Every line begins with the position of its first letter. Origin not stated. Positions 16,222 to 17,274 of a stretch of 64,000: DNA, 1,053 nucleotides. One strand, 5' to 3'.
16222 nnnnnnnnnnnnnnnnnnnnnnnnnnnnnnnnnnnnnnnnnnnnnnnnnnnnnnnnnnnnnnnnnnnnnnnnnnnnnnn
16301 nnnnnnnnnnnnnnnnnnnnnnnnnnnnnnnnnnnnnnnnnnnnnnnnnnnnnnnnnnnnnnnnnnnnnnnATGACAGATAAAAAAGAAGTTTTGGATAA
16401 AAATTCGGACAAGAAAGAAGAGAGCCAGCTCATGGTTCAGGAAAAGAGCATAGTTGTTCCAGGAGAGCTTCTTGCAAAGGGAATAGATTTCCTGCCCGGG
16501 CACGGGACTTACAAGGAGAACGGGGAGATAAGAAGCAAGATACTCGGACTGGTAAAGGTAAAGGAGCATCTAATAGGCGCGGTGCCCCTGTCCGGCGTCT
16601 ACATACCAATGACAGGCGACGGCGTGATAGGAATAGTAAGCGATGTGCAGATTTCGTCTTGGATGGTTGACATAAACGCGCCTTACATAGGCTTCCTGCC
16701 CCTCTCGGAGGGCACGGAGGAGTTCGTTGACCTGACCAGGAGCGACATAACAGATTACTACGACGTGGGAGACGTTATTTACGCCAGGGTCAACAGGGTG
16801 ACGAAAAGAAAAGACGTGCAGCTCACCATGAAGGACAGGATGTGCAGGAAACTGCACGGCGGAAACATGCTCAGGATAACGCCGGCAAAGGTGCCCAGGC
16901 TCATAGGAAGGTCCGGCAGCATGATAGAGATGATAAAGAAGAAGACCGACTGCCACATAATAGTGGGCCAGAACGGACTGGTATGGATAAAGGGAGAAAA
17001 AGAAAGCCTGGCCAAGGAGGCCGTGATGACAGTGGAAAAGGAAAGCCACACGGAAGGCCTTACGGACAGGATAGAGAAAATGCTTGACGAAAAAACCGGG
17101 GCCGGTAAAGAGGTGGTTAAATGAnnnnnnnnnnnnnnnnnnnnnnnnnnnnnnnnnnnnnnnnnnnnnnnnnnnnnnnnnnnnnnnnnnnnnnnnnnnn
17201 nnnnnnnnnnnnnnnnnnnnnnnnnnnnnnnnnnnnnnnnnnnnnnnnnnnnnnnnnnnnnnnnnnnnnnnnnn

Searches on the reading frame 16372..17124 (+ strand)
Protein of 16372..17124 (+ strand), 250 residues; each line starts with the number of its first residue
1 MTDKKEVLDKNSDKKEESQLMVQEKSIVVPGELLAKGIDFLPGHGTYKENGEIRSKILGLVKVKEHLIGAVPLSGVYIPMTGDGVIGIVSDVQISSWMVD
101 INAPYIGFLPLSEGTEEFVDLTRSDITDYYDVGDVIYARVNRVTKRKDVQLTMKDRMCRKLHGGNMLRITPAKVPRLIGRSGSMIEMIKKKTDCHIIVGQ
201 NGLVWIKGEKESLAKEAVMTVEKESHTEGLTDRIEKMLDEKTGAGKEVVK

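Call 47: search_protein_families(library=pfam, proteins=[window:16372-17124:+], max_evalue=0.001)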
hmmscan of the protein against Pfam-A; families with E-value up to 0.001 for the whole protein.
window:16372-17124:+ (250 aa): 7 families
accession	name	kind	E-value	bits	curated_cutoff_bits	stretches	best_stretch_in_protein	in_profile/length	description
PF14382.12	ECR1_N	-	9.6e-12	44.9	27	1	27-63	1-37/38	Exosome complex exonuclease RRP4 N-terminal region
PF22625.2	ECR1_N_2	-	1.8e-11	44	27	1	26-73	2-50/51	Exosome RNA binding protein RRP4 N-terminal domain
PF15985.11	KH_6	-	2.2e-10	41.1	27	1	164-211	1-46/47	KH domain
PF21266.3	RRP4_S1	-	4.7e-08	33.6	27.3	1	77-140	2-71/73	RRP4, S1 domain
PF00013.35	KH_1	-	3e-07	30.5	21.5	1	169-215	6-58/66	KH domain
PF21262.3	RRP40_S1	-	5.6e-07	29.8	27.1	1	77-155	1-74/83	Exosome complex component RRP40, S1 domain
PF00575.29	S1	-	1.7e-05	25.6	22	1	79-154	2-74/74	S1 RNA binding domain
